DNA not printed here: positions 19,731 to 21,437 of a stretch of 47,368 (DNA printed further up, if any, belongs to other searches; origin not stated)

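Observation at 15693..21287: Translationally coupled four-gene module: mutS2 / WYL regulator / WYL-like protein / DUF4127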

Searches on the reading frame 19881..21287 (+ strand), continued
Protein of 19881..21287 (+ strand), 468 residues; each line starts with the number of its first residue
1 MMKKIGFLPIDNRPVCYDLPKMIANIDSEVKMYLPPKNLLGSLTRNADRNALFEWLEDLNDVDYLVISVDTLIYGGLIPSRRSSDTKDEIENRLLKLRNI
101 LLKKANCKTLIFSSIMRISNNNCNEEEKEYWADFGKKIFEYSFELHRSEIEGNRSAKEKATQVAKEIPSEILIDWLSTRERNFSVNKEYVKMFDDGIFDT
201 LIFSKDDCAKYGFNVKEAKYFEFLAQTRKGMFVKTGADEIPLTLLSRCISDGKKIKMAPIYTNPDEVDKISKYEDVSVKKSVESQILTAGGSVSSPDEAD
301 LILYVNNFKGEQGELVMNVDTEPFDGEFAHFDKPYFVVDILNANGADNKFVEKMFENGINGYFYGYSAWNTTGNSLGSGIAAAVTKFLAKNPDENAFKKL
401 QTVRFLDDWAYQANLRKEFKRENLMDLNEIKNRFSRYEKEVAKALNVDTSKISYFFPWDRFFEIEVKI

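Call 27: get_annotated_region(hit=H4, flank=8000)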
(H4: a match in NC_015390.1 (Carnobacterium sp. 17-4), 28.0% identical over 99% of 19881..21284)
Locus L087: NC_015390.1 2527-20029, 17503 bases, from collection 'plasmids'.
description: Carnobacterium sp. 17-4 plasmid pCAR50, complete sequence
organism: Carnobacterium sp. 17-4 (NCBI taxid 208596)
taxonomy: Bacteria; Bacillota; Bacilli; Lactobacillales; Carnobacteriaceae; Carnobacterium; Carnobacterium sp. 17-4
host: -; source: seawater; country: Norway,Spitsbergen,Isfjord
typing (MOB-suite, as given by PLSDB): non-mobilizable; replicon rep_cluster_1498
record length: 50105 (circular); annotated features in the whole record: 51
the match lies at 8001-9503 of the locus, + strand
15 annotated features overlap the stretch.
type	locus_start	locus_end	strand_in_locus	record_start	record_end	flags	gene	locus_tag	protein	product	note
CDS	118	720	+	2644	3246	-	-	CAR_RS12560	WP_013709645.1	recombinase family protein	GO:0006310 - DNA recombination [Evidence IEA]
CDS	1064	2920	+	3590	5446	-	-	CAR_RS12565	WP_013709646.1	PTS sugar transporter subunit IIA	-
CDS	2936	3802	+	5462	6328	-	-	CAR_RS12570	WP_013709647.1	ketose-bisphosphate aldolase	GO:0005975 - carbohydrate metabolic process [Evidence IEA]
CDS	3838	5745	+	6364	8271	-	-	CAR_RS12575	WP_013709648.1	fructose-specific PTS transporter subunit EIIC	GO:0009401 - phosphoenolpyruvate-dependent sugar phosphotransferase system [Evidence IEA]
CDS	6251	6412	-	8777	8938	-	-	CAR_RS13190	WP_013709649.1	hypothetical protein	-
CDS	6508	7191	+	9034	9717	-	-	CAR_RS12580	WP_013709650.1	N-acetylmannosamine-6-phosphate 2-epimerase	-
CDS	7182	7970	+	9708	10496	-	-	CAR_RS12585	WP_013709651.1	Cof-type HAD-IIB family hydrolase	GO:0008152 - metabolic process [Evidence IEA]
CDS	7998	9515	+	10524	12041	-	-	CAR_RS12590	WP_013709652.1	DUF4127 family protein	-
CDS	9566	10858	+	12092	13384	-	-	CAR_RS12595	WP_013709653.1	PTS sugar transporter subunit IIC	GO:0009401 - phosphoenolpyruvate-dependent sugar phosphotransferase system [Evidence IEA]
CDS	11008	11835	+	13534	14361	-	-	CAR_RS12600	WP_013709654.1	MurR/RpiR family transcriptional regulator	GO:0006355 - regulation of DNA-templated transcription [Evidence IEA]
CDS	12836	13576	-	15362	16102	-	-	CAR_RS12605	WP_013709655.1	SIS domain-containing protein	-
CDS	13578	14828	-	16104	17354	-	-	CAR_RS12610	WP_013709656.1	PTS ascorbate transporter subunit IIC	GO:0009401 - phosphoenolpyruvate-dependent sugar phosphotransferase system [Evidence IEA]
CDS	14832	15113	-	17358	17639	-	-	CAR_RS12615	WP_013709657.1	PTS sugar transporter subunit IIB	GO:0008643 - carbohydrate transport [Evidence IEA]; GO:0009401 - phosphoenolpyruvate-dependent sugar phosphotransferase ...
CDS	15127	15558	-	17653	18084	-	-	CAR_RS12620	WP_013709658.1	PTS sugar transporter subunit IIA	GO:0008643 - carbohydrate transport [Evidence IEA]; GO:0009401 - phosphoenolpyruvate-dependent sugar phosphotransferase ...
CDS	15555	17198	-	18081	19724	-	-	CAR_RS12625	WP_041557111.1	PTS sugar transporter subunit IIA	-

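Call 28: get_annotated_region(hit=H6, flank=8000)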
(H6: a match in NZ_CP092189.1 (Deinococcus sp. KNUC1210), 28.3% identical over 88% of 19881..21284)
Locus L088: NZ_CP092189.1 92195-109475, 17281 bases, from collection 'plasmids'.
description: Deinococcus sp. KNUC1210 plasmid unnamed3, complete sequence
organism: Deinococcus sp. KNUC1210 (NCBI taxid 2917691)
taxonomy: Bacteria; Deinococcota; Deinococci; Deinococcales; Deinococcaceae; Deinococcus; Deinococcus sp. KNUC1210
host: -; source: Setaria viridis,cell culture,rhizospheric soil; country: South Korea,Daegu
typing (MOB-suite, as given by PLSDB): non-mobilizable
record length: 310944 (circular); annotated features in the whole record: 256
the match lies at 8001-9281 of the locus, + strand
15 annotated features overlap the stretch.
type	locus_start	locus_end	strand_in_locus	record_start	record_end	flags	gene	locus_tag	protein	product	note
CDS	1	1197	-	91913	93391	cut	nagZ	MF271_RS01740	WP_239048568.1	beta-N-acetylhexosaminidase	GO:0005975 - carbohydrate metabolic process [Evidence IEA]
CDS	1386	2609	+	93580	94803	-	-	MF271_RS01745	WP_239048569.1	sugar ABC transporter substrate-binding protein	-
CDS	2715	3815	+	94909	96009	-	-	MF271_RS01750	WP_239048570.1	glycoside hydrolase family 20 zincin-like fold domain-containing protein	-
CDS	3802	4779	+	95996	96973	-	-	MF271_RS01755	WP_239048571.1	hypothetical protein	-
CDS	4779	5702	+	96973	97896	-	-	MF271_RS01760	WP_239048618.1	sugar ABC transporter permease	-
CDS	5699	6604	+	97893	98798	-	-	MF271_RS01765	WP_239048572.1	carbohydrate ABC transporter permease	GO:0008643 - carbohydrate transport [Evidence IEA]; GO:0055085 - transmembrane transport [Evidence IEA]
CDS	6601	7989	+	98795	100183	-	-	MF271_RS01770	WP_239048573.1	FAD-dependent oxidoreductase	-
CDS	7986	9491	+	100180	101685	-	-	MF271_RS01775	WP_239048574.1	DUF4127 family protein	-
CDS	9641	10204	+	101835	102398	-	-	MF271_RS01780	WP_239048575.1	DUF2231 domain-containing protein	-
CDS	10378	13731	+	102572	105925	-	-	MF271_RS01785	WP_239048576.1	AAA family ATPase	-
CDS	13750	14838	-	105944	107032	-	-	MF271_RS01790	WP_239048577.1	aldose epimerase family protein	GO:0005975 - carbohydrate metabolic process [Evidence IEA]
CDS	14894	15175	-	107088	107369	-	-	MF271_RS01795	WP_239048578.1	hypothetical protein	-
CDS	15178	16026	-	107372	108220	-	-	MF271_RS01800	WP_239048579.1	phytanoyl-CoA dioxygenase family protein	-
CDS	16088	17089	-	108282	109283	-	-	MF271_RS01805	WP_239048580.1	ABC transporter permease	GO:0008643 - carbohydrate transport [Evidence IEA]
CDS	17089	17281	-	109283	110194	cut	-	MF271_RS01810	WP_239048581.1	ABC transporter permease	GO:0008643 - carbohydrate transport [Evidence IEA]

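Call 29: get_annotated_region(hit=H8, flank=8000)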
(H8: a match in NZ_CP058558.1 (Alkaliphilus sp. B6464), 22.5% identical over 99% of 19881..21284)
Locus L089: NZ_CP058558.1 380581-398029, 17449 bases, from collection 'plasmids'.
description: Alkaliphilus sp. B6464 plasmid pB6464, complete sequence
organism: Alkaliphilus sp. B6464 (NCBI taxid 2731219)
taxonomy: Bacteria; Bacillota; Clostridia; Peptostreptococcales; Natronincolaceae; Alkaliphilus; Alkaliphilus sp. B6464
host: -; source: -; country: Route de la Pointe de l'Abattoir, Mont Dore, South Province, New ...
typing (MOB-suite, as given by PLSDB): non-mobilizable
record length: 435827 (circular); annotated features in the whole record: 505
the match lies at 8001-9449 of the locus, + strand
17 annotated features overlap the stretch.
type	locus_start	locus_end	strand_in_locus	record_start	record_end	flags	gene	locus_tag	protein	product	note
CDS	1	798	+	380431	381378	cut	hflK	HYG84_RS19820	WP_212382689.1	FtsH protease activity modulator HflK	GO:0045861 - negative regulation of proteolysis [Evidence IEA]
CDS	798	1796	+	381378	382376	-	hflC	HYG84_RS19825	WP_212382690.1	protease modulator HflC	GO:0045861 - negative regulation of proteolysis [Evidence IEA]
CDS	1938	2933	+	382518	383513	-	-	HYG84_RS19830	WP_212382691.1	HD domain-containing protein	-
CDS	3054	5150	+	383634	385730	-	-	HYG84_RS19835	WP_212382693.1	hypothetical protein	-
CDS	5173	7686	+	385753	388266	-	-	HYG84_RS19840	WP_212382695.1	hypothetical protein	-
CDS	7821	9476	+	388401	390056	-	-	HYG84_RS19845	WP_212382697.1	DUF4127 family protein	-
CDS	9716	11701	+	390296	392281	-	-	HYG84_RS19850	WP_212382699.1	ATP-dependent helicase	-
CDS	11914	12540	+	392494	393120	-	-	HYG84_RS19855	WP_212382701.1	RecX family transcriptional regulator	GO:0006282 - regulation of DNA repair [Evidence IEA]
CDS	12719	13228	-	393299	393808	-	-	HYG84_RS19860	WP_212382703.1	metal-binding protein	-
CDS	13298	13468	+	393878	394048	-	-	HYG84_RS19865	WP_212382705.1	hypothetical protein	-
CDS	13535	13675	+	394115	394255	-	-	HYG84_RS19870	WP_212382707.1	hypothetical protein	-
CDS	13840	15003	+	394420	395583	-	-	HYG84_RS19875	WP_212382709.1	sensor histidine kinase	-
CDS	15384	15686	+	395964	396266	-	-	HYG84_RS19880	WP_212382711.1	hypothetical protein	-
CDS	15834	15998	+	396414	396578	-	-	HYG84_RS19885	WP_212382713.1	hypothetical protein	-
CDS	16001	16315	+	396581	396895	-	-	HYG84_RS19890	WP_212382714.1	hypothetical protein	-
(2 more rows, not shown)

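Call 30: predict_structure(alignment_id=A1)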
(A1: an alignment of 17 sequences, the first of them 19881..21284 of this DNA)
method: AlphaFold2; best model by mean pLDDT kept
length: 468 residues; sequences in the alignment: 17
mean_pLDDT: 87.9   pTM: 0.90
mean pLDDT of the five models: 87.9, 87.5, 86.7, 85.8, 85.4
residues with pLDDT >= 90: 283; 70-90: 141; 50-70: 39; < 50: 5
segments of 3 or more residues with pLDDT < 50: 121-125
pLDDT, mean of each block of 10 residues (from residue 1): 93 91 97 96 89 97 95 87 84 96 93 75 49 74 86 92 91 85 93 96 76 78 93 83 94 94 89 78 92 97 90 63 84 94 72 90 90 87 97 96 93 88 92 96 93 87 87
secondary structure, 60 per line:
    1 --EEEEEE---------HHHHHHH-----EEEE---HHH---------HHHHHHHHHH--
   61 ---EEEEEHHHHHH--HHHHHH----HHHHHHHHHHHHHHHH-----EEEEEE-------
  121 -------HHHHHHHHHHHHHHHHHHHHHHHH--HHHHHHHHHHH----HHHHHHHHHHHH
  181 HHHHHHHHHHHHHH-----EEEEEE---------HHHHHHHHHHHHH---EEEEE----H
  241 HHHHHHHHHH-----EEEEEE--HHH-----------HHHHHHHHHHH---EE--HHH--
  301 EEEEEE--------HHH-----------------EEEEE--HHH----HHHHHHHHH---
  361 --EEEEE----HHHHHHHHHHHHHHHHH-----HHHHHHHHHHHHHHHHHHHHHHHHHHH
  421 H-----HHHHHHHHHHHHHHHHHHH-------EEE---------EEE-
elements in order: E3-8 H18-24 E30-33 H49-58 E64-68 H69-74 H77-82 H87-102 E108-113 H128-151 H154-164 H169-194 E200-205 H215-227 E231-235 H240-250 E256-261 H278-288 E301-306 E335-339 H349-357 E363-367 H372-388 H394-421 H427-445 E453-455 E465-467
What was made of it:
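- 19881..21287 (+): DUF4127 (468 aa), a cytoplasmic enzyme-like protein of unknown reaction. The AF2 model has pLDDT 87.9 and pTM 0.90 (call 30).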

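Call 33: search_solved_structures(query=A1, max_evalue=1)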
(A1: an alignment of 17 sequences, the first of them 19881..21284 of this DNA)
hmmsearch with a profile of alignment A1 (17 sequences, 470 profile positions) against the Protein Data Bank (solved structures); distinct sequences matched with E-value up to 1: 0.

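Call 35: fold_search(model_id=the predicted structure, library=pdb)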
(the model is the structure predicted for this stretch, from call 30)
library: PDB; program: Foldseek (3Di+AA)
matches with E <= 10: 798; with E <= 0.001: 1
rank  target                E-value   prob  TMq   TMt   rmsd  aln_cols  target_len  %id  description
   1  5nh6_D                7.5e-04  0.63  0.21  0.22  20.0       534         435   11  Crystal structure of xylose isomerase from Piromyces E2 Complexed with one Mg2+ ion and xylitol (released 2017-11-01)
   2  2glk                  1.1e-03  0.66  0.21  0.24  18.2       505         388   10  High-resolution study of D-Xylose isomerase, 0.94A resolution. (released 2006-05-16)
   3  6qrr                  2.1e-03  0.57  0.21  0.23  17.5       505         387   10  X-ray radiation dose series on xylose isomerase - 0.13 MGy (released 2019-07-17)
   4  5y4j                  4.6e-03  0.41  0.20  0.23  18.4       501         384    9  Crystal structure of glucose isomerase in complex with xylitol inhibitor in one metal binding mode (released 2017-09-20)
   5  4j4k                  5.1e-03  0.35  0.19  0.21  19.9       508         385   10  Crystal structure of glucose isomerase (released 2014-04-30)
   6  4k3z_B                8.5e-03  0.35  0.19  0.24  14.7       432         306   11  Crystal structure of D-erythrulose 4-phosphate dehydrogenase from Brucella melitensis, solved by iodide SAD (released 2013-05-15)
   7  2xis                  1.1e-02  0.38  0.23  0.26  18.1       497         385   11  A METAL-MEDIATED HYDRIDE SHIFT MECHANISM FOR XYLOSE ISOMERASE BASED ON THE 1.6 ANGSTROMS STREPTOMYCES RUBIGINOSUS STRUCT (released 1992-07-15)
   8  1e6n_B                2.1e-02  0.33  0.14  0.14  13.2       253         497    9  Chitinase B from Serratia marcescens inactive mutant E144Q in complex with N-acetylglucosamine-pentamer (released 2001-06-22)
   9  5enz_A                2.5e-02  0.30  0.20  0.24  18.3       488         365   10  S. aureus MnaA-UDP co-structure (released 2016-04-27)
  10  1a0c_A                3.7e-02  0.21  0.21  0.22  19.8       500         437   10  XYLOSE ISOMERASE FROM THERMOANAEROBACTERIUM THERMOSULFURIGENES (released 1998-06-03)
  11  6xig_A                3.7e-02  0.20  0.17  0.19  15.4       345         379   10  X-ray crystal structure of MqnE from Pedobacter heparinus (released 2020-07-15)
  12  1a0e_A                5.8e-02  0.15  0.20  0.20  21.3       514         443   10  XYLOSE ISOMERASE FROM THERMOTOGA NEAPOLITANA (released 1998-06-03)
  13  8znw                  5.8e-02  0.14  0.15  0.16  16.0       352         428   10  Crystal structure of beta-glucosidase Cba3 from Cellulomonas biazotea in complex with glucose (released 2025-05-28)
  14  6kkh_B                6.1e-02  0.13  0.17  0.22  18.9       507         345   10  Crystal structure of the oxalate bound malyl-CoA lyase from Roseiflexus castenholzii (released 2019-09-04)
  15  1oim_B                6.5e-02  0.08  0.15  0.15  17.5       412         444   11  Family 1 b-glucosidase from Thermotoga maritima (released 2003-11-25)
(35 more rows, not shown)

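Call 52: get_annotated_region(hit=H9, flank=8000)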
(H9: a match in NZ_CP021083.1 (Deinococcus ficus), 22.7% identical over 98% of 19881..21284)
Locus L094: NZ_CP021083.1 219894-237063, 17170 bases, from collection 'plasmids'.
description: Deinococcus ficus strain CC-FR2-10 plasmid pDFI2, complete sequence
organism: Deinococcus ficus (NCBI taxid 317577)
taxonomy: Bacteria; Deinococcota; Deinococci; Deinococcales; Deinococcaceae; Deinococcus; Deinococcus ficus
host: -; source: Ficus religiosa L.,cell culture,rhizosphere,rhizosphere; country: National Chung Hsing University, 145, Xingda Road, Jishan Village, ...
typing (MOB-suite, as given by PLSDB): non-mobilizable; replicon rep_cluster_202
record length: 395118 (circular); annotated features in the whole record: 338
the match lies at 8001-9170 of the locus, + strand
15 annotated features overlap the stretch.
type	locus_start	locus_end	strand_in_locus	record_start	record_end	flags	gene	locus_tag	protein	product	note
CDS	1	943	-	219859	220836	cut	hpaD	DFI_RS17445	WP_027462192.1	3,4-dihydroxyphenylacetate 2,3-dioxygenase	-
CDS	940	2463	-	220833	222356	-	hpaB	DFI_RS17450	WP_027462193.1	4-hydroxyphenylacetate 3-monooxygenase, oxygenase component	-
CDS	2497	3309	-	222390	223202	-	-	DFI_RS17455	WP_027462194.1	NAD(P)-dependent oxidoreductase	-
CDS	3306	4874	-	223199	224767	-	hpaE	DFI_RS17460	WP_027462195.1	5-carboxymethyl-2-hydroxymuconate semialdehyde dehydrogenase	GO:1901023 - 4-hydroxyphenylacetate catabolic process [Evidence IEA]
CDS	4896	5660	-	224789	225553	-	-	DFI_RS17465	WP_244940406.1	hypothetical protein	-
CDS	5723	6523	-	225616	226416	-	-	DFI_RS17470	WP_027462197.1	fumarylacetoacetate hydrolase family protein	-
CDS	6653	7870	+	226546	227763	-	-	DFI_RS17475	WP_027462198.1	helix-turn-helix domain-containing protein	-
CDS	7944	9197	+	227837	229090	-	-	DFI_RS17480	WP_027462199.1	DUF4127 family protein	-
CDS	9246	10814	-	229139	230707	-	-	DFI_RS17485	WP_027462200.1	hybrid nucleoside-diphosphate sugar epimerase/sugar transferase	-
CDS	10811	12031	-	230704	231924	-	-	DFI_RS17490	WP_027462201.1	glycosyltransferase family 4 protein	-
CDS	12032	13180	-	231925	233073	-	wecB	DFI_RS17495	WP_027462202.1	UDP-N-acetylglucosamine 2-epimerase (non-hydrolyzing)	GO:0009103 - lipopolysaccharide biosynthetic process [Evidence IEA]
CDS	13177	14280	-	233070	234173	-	-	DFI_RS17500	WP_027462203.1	NAD-dependent epimerase/dehydratase family protein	-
CDS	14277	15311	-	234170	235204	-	-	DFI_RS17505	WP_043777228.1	polysaccharide biosynthesis protein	-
CDS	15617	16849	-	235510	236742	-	-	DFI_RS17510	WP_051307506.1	SufS family cysteine desulfurase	GO:0016226 - iron-sulfur cluster assembly [Evidence IEA]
CDS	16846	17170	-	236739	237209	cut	-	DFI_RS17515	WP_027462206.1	Rrf2 family transcriptional regulator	-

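Call 53: get_annotated_region(hit=H5, flank=8000)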
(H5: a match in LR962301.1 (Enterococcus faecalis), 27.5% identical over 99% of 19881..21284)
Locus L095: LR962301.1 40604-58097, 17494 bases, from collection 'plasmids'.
description: Enterococcus faecalis isolate 28099_2#254 genome assembly, plasmid: 2
organism: Enterococcus faecalis (NCBI taxid 1351)
taxonomy: Bacteria; Bacillota; Bacilli; Lactobacillales; Enterococcaceae; Enterococcus; Enterococcus faecalis
host: -; source: -; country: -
typing (MOB-suite, as given by PLSDB): mobilizable; replicon rep_cluster_976; relaxase MOBP
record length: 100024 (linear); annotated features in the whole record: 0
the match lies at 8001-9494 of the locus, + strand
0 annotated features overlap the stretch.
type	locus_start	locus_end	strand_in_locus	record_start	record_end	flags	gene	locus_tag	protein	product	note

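Call 54: get_annotated_region(hit=H7, flank=8000)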
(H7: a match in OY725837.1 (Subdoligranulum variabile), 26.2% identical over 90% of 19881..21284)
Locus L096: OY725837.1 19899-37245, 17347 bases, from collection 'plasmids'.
description: Subdoligranulum variabile strain Subdoligranulum variabile TSDC17.2-1.1 genome assembly, plasmid: 3
organism: Subdoligranulum variabile (NCBI taxid 214851)
taxonomy: Bacteria; Bacillota; Clostridia; Eubacteriales; Oscillospiraceae; Subdoligranulum; Subdoligranulum variabile
host: -; source: -; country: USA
typing (MOB-suite, as given by PLSDB): non-mobilizable
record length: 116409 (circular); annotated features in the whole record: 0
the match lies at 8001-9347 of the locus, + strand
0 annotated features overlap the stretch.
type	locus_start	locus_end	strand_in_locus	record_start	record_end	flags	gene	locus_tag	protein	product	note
